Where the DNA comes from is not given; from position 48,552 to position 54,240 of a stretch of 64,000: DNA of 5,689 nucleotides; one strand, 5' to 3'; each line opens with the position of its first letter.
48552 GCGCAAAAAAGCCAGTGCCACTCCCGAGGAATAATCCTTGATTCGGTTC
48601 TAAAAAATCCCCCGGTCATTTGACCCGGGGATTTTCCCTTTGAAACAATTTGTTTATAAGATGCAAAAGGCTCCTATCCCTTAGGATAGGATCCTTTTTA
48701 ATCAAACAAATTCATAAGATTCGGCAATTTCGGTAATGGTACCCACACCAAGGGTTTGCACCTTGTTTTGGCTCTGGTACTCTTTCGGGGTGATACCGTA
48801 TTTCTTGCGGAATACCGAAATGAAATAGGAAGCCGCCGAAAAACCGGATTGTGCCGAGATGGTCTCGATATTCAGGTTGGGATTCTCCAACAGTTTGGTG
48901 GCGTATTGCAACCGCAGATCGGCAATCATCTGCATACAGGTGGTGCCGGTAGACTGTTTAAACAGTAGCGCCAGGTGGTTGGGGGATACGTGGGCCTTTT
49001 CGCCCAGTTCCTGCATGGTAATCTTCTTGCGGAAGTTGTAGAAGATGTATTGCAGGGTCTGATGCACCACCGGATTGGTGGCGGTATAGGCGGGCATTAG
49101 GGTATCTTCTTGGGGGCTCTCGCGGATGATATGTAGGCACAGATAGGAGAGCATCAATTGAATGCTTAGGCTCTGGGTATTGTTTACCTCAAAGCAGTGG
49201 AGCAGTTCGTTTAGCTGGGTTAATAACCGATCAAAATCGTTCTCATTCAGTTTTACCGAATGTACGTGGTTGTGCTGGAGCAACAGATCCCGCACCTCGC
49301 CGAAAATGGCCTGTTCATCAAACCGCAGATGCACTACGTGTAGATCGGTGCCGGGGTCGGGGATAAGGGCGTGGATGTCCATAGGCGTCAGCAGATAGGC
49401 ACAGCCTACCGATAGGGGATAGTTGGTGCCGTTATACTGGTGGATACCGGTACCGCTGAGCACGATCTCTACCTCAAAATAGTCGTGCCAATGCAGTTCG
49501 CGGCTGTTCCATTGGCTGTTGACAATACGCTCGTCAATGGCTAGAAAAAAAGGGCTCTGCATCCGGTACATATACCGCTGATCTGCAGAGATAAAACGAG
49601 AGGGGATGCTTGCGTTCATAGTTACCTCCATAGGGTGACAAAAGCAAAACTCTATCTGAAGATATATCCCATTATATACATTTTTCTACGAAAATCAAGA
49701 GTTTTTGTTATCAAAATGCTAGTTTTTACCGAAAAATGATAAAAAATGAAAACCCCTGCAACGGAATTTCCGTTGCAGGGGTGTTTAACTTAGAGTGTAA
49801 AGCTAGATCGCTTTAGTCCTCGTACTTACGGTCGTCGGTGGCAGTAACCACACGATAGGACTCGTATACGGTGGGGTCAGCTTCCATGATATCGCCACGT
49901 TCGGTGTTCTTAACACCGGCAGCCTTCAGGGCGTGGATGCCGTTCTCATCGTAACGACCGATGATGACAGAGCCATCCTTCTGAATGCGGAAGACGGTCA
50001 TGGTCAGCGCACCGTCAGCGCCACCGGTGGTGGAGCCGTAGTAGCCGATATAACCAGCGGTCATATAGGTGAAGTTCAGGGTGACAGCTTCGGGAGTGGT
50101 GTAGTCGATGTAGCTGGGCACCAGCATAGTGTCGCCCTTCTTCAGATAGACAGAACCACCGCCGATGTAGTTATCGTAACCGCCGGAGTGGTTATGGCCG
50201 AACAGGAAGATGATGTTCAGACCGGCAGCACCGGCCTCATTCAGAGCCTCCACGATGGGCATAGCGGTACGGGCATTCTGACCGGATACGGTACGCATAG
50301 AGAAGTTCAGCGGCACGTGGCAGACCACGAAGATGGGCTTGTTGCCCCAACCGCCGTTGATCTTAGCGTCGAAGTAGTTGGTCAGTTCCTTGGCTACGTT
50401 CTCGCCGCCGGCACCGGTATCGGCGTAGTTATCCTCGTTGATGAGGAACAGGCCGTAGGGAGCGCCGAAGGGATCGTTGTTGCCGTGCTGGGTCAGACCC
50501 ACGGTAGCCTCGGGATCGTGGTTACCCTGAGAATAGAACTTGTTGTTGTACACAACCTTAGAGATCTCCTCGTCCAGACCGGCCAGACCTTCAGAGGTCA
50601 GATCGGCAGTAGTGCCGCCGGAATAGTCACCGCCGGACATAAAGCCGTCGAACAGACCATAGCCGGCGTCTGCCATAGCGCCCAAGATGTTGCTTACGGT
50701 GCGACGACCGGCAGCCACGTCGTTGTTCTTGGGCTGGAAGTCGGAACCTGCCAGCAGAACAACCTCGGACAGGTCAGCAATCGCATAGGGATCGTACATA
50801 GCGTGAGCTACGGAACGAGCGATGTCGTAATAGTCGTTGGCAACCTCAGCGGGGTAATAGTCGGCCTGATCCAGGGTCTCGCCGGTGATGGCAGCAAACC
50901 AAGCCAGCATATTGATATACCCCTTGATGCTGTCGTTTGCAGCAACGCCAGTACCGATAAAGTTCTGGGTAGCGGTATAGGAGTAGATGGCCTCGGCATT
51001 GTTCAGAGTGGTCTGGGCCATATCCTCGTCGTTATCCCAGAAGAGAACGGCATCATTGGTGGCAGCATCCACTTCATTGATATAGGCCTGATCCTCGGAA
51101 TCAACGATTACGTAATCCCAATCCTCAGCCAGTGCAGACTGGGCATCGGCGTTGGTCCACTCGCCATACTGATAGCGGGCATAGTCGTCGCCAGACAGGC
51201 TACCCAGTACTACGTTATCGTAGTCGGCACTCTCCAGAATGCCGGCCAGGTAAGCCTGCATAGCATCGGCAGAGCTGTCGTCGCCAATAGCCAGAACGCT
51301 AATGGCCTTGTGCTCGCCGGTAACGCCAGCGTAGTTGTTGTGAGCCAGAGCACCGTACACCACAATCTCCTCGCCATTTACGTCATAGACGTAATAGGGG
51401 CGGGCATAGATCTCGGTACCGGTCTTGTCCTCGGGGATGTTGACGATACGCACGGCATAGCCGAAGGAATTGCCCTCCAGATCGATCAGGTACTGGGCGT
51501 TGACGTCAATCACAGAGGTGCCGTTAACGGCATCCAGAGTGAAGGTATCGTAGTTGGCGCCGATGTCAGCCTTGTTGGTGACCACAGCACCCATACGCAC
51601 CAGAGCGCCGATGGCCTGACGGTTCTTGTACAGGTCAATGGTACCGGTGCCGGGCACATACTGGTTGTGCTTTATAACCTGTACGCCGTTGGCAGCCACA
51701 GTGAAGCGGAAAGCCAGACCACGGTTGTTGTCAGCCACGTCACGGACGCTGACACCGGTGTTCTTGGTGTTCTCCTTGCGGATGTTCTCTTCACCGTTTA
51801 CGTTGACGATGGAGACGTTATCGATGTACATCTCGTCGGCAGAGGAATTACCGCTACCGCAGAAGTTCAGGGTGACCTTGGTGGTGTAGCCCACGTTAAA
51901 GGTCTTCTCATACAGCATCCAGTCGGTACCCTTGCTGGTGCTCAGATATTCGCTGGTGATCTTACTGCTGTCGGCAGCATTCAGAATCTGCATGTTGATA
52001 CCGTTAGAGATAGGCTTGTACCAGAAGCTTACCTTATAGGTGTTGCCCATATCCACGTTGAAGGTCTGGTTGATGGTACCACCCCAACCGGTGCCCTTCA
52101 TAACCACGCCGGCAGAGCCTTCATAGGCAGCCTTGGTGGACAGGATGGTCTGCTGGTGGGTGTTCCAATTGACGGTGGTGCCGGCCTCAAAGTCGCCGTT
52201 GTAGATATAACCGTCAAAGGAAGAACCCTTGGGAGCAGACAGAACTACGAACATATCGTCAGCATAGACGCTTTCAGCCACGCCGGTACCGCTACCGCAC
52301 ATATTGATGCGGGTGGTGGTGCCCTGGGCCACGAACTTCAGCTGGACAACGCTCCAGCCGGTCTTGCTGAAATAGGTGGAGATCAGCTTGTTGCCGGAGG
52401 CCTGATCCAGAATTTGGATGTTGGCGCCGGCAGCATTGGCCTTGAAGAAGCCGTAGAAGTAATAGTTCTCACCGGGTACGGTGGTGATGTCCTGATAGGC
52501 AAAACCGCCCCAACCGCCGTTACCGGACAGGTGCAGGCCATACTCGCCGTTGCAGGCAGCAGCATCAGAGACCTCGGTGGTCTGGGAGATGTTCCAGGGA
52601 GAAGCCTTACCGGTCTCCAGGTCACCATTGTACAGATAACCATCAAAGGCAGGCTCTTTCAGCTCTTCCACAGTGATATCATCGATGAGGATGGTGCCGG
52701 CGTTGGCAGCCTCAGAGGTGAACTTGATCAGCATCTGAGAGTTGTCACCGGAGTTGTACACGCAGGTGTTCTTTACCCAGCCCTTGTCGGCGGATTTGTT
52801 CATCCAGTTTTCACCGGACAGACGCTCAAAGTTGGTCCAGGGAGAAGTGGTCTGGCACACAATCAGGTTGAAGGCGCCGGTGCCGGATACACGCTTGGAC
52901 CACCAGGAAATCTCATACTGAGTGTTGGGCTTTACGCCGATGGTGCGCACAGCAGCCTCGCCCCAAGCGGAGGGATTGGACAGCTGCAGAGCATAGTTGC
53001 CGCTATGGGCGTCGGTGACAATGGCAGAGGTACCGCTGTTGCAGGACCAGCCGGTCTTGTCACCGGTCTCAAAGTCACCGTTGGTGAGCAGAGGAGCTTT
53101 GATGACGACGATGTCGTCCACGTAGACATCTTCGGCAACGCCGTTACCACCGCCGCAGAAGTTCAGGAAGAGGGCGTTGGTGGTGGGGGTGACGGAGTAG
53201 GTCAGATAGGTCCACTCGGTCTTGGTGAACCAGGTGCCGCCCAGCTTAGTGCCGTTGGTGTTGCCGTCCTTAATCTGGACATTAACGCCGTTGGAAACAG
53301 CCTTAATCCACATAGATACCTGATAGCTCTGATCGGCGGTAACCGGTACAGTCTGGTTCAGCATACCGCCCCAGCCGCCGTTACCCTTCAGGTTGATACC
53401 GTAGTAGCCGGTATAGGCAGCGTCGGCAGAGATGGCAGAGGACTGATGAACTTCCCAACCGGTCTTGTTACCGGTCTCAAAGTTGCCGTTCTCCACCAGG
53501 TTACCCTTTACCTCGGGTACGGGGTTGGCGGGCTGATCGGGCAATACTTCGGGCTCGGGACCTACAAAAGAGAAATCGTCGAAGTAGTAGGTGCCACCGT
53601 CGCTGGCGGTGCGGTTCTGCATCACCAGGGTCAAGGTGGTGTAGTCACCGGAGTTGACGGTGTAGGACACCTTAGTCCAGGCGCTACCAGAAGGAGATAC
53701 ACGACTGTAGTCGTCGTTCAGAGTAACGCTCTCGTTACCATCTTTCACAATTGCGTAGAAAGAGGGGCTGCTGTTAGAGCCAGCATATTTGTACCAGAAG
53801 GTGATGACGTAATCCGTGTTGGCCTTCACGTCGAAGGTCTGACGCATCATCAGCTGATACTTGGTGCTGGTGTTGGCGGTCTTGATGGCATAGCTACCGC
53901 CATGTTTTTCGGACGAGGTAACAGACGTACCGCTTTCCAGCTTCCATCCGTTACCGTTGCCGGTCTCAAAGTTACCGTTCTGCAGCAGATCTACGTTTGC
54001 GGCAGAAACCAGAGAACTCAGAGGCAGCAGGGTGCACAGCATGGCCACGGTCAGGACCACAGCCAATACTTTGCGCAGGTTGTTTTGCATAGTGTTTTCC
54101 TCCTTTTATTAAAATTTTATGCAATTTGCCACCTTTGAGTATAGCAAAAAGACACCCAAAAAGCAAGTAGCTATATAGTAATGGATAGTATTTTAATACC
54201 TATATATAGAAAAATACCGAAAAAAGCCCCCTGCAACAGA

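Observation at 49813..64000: Three tandem giant paralogs combining a CBM array, an SGNH-like domain and a C-terminal metallophosphoesterase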

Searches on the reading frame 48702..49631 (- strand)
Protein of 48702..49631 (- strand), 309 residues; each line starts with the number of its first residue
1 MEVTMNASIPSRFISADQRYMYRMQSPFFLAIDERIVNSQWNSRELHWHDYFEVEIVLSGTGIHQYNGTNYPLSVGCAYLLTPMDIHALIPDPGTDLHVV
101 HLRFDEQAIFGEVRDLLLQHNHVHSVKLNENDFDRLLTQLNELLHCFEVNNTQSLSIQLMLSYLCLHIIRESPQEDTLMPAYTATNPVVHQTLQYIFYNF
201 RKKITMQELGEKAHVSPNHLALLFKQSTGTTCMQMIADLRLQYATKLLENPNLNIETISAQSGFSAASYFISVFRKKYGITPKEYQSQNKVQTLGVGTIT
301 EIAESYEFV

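Call 17: search_protein_families(library=pfam, proteins=[window:48702-49631:-], max_evalue=0.001)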
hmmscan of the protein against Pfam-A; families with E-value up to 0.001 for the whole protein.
window:48702-49631:- (309 aa): 4 families
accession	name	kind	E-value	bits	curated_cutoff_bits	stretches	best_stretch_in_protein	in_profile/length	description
PF12833.13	HTH_18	-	3.4e-20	72.5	33.6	1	211-287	3-79/80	Helix-turn-helix domain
PF02311.25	AraC_binding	-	1.1e-14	54.7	21.1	1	38-144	10-116/135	AraC-like ligand binding domain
PF00165.29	HTH_AraC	-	2.8e-14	53.2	26.6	1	250-286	6-41/42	Bacterial regulatory helix-turn-helix proteins, AraC family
PF07883.17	Cupin_2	-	0.0003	20.9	27.2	1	43-90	10-57/70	Cupin domain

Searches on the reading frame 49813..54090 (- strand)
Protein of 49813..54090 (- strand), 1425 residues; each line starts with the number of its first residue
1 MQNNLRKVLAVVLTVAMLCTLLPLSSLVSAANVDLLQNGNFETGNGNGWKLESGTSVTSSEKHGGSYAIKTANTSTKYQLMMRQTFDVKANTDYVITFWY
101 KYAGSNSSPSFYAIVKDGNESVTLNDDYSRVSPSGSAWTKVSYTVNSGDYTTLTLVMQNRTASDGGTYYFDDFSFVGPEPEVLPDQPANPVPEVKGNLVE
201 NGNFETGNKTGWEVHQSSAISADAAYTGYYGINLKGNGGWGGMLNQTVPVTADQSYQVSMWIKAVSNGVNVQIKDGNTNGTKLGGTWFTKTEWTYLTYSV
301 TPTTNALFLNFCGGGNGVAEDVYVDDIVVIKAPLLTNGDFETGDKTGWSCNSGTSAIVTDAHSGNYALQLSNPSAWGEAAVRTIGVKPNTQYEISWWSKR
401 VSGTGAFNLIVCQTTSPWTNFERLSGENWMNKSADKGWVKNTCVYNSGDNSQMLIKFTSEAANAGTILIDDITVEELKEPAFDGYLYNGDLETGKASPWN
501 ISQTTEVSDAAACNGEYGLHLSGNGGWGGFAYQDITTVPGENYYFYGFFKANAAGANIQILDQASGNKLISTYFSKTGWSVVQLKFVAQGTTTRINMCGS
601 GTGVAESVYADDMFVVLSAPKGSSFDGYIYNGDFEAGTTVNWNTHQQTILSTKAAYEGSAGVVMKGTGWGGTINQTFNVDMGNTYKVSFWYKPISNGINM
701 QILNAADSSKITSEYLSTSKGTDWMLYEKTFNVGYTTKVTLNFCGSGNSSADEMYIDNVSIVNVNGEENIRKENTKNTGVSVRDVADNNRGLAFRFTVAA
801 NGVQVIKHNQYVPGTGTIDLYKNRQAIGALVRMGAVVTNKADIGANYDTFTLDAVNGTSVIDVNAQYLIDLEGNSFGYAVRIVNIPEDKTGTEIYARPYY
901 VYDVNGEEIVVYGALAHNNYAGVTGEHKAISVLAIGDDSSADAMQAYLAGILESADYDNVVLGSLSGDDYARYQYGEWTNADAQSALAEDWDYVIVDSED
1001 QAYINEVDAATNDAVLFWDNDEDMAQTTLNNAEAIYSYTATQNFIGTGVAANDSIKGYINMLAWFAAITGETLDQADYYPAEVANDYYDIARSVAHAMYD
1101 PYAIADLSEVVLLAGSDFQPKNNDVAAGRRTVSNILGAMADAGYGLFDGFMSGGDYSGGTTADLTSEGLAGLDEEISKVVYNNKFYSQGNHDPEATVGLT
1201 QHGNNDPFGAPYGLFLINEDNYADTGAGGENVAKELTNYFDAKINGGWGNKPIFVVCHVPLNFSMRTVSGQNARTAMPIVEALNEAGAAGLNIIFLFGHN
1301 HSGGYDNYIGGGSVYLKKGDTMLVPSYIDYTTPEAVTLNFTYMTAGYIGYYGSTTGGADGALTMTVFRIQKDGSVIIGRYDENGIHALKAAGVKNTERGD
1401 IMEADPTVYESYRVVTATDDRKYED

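Call 4: search_protein_families(library=pfam, proteins=[window:49813-54090:-], max_evalue=0.01)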
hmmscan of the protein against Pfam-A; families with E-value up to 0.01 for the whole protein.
window:49813-54090:- (1425 aa): 5 families
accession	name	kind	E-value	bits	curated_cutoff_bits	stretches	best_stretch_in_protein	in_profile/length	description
PF02018.23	CBM_4_9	-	3.7e-48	163.8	25.9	5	196-305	1-121/136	Carbohydrate binding domain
PF00629.30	MAM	-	2.6e-07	31.1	26.4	0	48-175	20-152/158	MAM domain, meprin/A5/mu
PF04862.18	DUF642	-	1.4e-05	25.3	27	0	668-759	63-154/157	Protein of unknown function (DUF642)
PF16227.11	DUF4886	-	0.00027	20.5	26.7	0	932-965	2-34/242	Domain of unknown function (DUF4886)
PF17974.7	GalBD_like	-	0.0052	17.2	26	0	671-705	94-128/190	Galactose-binding domain-like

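Call 9: search_protein_families(library=ncbifam, proteins=[window:49813-54090:-], max_evalue=0.1)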
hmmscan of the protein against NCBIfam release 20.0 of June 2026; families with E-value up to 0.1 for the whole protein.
window:49813-54090:- (1425 aa): 2 families
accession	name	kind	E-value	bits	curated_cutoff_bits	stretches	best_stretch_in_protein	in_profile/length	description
NF033675.1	NTTRR-F1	subfamily_domain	9.7e-33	113.5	70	5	197-273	4-78/155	NTTRR-F1 domain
TIGR04362.1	choice_anch_C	subfamily_domain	1.7e-12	47.9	120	2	642-761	31-157/157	choice-of-anchor C family protein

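Call 64: list_cluster_members(proteins=[window:49816-54090:-, window:54295-59265:-, P0092, P0139, P0131])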
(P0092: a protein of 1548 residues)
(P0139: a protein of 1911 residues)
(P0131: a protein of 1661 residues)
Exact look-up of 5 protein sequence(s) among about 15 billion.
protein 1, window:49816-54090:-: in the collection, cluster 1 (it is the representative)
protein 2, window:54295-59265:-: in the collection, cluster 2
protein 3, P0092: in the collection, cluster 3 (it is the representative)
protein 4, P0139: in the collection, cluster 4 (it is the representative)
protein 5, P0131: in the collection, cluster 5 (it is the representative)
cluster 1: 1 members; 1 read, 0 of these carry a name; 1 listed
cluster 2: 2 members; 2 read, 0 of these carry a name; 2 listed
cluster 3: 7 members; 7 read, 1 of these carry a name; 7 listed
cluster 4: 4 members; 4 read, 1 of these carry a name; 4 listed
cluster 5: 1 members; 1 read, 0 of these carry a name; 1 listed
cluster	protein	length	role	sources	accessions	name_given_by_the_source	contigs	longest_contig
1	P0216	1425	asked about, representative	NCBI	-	-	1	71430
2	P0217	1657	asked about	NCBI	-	-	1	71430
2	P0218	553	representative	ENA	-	-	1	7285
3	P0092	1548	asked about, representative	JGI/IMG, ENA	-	-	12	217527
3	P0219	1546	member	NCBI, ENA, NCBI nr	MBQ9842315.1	MAG: DUF4886 domain-containing protein [Clostridia bacterium] | DUF4886 domain-containing protein [Clostridia bacterium]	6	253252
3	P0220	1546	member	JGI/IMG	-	-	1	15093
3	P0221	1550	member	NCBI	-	-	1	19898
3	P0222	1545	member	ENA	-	-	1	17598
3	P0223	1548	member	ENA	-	-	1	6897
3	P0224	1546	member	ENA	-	-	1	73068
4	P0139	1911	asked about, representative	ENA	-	-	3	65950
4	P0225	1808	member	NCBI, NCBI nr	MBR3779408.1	MAG: carbohydrate binding domain-containing protein, partial [Clostridia bacterium] | carbohydrate binding domain-containing protein [Clostridia bacterium]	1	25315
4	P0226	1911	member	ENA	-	-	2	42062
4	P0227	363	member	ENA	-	-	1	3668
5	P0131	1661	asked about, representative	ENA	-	-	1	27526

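Call 66: find_encoding_contigs(protein=window:49813-54090:-, flank=10000, max_places=3)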
Protein window:49813-54090:- (1425 aa): no gene with exactly this product is on record in the collection.
